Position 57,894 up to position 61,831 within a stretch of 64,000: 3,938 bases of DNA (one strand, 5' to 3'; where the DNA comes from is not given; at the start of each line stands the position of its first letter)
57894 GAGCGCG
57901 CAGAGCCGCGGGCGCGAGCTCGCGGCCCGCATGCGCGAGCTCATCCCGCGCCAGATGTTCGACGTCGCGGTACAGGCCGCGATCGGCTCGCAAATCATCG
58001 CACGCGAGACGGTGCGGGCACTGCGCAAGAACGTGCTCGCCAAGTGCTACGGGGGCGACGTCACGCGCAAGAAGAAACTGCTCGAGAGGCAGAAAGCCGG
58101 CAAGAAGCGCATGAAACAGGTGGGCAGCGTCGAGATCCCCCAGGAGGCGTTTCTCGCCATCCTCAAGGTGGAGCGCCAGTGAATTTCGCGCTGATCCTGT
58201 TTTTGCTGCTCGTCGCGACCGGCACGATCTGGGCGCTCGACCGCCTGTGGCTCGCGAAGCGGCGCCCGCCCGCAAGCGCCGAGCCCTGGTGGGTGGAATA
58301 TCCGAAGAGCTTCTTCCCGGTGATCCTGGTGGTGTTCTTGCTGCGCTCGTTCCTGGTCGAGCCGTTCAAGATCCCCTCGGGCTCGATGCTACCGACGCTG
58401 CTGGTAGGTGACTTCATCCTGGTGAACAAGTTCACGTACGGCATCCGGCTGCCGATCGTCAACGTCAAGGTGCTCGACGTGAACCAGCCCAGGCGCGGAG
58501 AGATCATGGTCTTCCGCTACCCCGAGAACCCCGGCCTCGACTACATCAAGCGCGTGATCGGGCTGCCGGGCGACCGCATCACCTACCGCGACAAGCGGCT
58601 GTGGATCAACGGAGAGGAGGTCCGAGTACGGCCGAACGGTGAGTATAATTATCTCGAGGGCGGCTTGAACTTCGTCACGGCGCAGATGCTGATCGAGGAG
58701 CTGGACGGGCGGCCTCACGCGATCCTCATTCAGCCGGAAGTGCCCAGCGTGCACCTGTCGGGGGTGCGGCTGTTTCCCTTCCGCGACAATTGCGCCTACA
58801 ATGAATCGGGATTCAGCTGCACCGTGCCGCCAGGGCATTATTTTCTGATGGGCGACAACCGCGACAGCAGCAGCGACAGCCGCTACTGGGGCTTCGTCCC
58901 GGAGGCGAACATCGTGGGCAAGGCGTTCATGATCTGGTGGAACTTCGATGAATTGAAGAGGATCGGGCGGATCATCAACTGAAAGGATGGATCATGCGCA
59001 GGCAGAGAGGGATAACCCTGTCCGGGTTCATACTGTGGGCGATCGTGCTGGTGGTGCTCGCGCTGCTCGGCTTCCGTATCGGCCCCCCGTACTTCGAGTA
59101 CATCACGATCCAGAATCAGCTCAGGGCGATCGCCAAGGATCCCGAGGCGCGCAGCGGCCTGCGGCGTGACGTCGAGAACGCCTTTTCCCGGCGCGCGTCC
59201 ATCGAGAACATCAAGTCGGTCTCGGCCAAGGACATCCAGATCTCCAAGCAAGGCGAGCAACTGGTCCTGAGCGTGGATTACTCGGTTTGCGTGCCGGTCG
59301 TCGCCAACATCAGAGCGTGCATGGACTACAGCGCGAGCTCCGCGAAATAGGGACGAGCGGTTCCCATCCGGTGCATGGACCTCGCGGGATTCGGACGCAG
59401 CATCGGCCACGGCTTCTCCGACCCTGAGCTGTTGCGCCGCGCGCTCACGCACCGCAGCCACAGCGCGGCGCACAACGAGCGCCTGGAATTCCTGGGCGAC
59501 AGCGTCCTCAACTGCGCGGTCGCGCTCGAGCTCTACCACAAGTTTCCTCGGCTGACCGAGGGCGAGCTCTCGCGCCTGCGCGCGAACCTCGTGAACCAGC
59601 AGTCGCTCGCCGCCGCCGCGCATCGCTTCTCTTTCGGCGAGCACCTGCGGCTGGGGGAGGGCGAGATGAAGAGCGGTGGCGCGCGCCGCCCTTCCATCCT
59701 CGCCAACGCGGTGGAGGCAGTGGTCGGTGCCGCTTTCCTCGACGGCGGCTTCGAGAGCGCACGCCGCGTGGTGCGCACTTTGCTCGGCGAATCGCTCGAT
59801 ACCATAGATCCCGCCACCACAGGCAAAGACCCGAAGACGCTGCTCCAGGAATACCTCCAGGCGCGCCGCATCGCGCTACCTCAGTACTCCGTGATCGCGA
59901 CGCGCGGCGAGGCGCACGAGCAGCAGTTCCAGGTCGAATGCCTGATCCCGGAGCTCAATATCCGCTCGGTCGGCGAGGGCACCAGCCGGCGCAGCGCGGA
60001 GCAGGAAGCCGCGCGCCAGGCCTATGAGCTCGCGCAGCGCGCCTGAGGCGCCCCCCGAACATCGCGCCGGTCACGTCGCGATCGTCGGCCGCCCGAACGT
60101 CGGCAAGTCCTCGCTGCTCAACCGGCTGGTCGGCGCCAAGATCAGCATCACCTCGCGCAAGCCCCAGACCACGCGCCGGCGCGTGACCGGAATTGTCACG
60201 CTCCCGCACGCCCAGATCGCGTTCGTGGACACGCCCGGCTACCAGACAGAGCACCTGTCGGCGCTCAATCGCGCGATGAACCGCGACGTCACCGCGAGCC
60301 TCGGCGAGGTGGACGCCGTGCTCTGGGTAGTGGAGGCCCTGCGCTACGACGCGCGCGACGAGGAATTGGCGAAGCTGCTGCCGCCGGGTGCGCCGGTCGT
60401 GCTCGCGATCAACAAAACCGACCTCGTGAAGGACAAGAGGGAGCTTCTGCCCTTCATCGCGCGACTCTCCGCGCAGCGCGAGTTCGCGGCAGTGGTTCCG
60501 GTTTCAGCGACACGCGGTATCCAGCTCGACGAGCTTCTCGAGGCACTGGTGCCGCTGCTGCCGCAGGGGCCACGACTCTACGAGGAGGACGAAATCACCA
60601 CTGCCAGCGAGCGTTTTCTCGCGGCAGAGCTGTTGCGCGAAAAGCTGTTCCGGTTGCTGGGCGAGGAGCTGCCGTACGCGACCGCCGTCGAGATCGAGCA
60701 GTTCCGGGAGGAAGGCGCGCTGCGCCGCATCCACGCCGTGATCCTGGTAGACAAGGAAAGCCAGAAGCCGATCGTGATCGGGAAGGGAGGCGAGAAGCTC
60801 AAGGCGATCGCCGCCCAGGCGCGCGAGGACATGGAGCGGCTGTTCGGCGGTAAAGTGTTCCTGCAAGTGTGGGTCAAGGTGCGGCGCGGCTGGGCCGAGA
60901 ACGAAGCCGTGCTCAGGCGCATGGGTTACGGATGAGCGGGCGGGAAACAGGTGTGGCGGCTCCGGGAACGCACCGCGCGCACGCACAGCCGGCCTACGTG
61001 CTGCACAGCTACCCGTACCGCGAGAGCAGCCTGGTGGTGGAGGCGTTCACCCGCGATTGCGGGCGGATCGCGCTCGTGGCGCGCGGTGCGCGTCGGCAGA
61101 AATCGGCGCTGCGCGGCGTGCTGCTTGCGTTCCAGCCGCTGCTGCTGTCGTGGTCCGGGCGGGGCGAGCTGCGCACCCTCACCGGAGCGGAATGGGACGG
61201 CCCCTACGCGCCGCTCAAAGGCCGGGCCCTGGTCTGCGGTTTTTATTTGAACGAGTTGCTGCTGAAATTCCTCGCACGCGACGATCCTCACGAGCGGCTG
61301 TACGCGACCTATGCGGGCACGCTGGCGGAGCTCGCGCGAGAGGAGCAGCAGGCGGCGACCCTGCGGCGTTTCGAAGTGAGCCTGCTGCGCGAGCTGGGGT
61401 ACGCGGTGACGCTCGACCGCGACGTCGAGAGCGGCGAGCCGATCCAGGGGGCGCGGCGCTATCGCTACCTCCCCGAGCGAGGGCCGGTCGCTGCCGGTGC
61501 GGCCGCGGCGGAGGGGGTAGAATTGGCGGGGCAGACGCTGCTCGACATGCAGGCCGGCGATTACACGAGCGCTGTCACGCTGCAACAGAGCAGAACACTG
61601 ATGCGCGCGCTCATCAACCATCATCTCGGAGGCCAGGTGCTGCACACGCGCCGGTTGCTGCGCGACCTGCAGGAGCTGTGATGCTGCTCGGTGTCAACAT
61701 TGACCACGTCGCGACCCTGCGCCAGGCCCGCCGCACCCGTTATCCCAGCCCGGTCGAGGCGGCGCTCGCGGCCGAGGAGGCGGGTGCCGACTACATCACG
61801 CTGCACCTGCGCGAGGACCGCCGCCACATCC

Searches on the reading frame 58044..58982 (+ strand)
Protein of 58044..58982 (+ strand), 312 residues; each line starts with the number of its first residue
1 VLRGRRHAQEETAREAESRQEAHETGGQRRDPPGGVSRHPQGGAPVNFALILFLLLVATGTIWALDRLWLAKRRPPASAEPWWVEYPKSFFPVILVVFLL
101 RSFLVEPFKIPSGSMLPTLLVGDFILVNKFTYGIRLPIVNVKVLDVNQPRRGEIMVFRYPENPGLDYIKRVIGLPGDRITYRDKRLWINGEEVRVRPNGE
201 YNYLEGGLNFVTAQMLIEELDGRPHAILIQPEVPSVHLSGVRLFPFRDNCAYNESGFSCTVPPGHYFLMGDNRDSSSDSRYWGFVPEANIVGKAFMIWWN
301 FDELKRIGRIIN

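Call 16: search_protein_families(library=ncbifam, proteins=[window:58044-58982:+], max_evalue=1e-15)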
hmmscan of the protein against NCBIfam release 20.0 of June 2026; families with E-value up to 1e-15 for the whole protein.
window:58044-58982:+ (312 aa): 2 families
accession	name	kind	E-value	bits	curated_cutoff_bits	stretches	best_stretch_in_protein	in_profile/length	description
NF008114.0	PRK10861.1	equivalog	7.5e-70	235.8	277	2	50-183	7-160/324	signal peptidase I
TIGR02227.1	sigpep_I_bact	equivalog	1.7e-49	167.8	47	1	89-302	4-162/162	signal peptidase I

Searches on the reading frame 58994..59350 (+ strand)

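Call 17: search_protein_families(library=pfam, proteins=[window:58994-59350:+], max_evalue=0.00001)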
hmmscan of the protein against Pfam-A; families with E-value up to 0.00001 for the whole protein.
window:58994-59350:+ (118 aa): 1 family
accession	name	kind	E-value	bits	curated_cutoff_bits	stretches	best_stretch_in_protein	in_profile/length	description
PF16137.10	DUF4845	-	5.8e-22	78.8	27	1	28-112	1-85/85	Domain of unknown function (DUF4845)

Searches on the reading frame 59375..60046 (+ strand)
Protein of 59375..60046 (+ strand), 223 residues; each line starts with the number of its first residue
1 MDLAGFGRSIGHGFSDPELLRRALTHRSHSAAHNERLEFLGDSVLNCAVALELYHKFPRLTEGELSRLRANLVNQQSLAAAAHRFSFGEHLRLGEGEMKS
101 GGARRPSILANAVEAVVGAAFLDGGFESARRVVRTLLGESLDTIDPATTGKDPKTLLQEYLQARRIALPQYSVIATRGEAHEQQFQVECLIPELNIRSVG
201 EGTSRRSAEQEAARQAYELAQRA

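Call 17: search_protein_families(library=pfam, proteins=[window:59375-60046:+], max_evalue=0.00001)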
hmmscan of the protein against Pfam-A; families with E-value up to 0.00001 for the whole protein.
window:59375-60046:+ (223 aa): 3 families
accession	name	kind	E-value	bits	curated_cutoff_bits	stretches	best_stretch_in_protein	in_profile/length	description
PF14622.11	Ribonucleas_3_3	-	7.4e-36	123.6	35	1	16-137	1-124/128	Ribonuclease-III-like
PF00636.31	Ribonuclease_3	-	4.2e-24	85.7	27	1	35-125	1-102/102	Ribonuclease III domain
PF00035.32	dsrm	-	3.3e-12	47.2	23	1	153-218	1-64/66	Double-stranded RNA binding motif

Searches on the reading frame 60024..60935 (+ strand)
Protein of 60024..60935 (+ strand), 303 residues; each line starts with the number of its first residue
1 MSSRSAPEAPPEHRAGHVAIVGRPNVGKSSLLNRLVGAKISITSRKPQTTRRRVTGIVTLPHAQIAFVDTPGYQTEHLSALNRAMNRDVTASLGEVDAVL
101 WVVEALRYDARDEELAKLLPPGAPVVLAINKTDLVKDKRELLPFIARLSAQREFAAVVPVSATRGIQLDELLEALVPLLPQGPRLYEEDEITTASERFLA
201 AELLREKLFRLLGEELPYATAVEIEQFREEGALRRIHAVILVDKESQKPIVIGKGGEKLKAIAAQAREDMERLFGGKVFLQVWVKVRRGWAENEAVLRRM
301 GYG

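Call 17: search_protein_families(library=pfam, proteins=[window:60024-60935:+], max_evalue=0.00001)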
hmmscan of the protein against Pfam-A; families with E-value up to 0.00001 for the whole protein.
window:60024-60935:+ (303 aa): 7 families
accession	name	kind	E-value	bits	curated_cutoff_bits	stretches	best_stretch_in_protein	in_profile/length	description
PF01926.29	MMR_HSR1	-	1.1e-25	90.4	21.9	1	17-131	1-113/113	50S ribosome-binding GTPase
PF07650.23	KH_2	-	2.1e-20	72.8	22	1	215-290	1-77/78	KH domain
PF02421.24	FeoB_N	-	1.5e-15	57.5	27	1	17-174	2-155/156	Ferrous iron transport protein B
PF00009.33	GTP_EFTU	-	1.9e-09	37.8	26.5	1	63-180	69-187/188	Elongation factor Tu GTP binding domain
PF03193.22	RsgA_GTPase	-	9.5e-08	32.5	30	0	17-75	108-170/174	RsgA GTPase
PF00350.29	Dynamin_N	-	1.1e-07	32.4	27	0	18-51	1-34/168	Dynamin family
PF04548.22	AIG1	-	2.3e-06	27.6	27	1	19-118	4-106/212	AIG1 family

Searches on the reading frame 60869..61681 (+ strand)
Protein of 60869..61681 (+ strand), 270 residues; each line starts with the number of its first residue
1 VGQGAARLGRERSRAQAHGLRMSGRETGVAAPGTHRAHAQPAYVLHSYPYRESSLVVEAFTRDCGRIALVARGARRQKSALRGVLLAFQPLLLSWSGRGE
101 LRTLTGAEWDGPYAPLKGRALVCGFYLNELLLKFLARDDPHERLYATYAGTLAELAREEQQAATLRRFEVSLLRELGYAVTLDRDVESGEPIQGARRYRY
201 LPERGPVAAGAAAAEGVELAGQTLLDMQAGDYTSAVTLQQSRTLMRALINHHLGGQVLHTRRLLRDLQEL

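Call 17: search_protein_families(library=pfam, proteins=[window:60869-61681:+], max_evalue=0.00001)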
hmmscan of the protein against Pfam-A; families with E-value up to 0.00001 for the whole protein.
window:60869-61681:+ (270 aa): 2 families
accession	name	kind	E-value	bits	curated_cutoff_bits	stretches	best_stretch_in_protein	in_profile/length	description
PF11967.14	RecO_N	-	6e-20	71.5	27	1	39-109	5-76/80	Recombination protein O N terminal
PF02565.21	RecO_C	-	5.4e-18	65.7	22.1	1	119-256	5-152/157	Recombination protein O C terminal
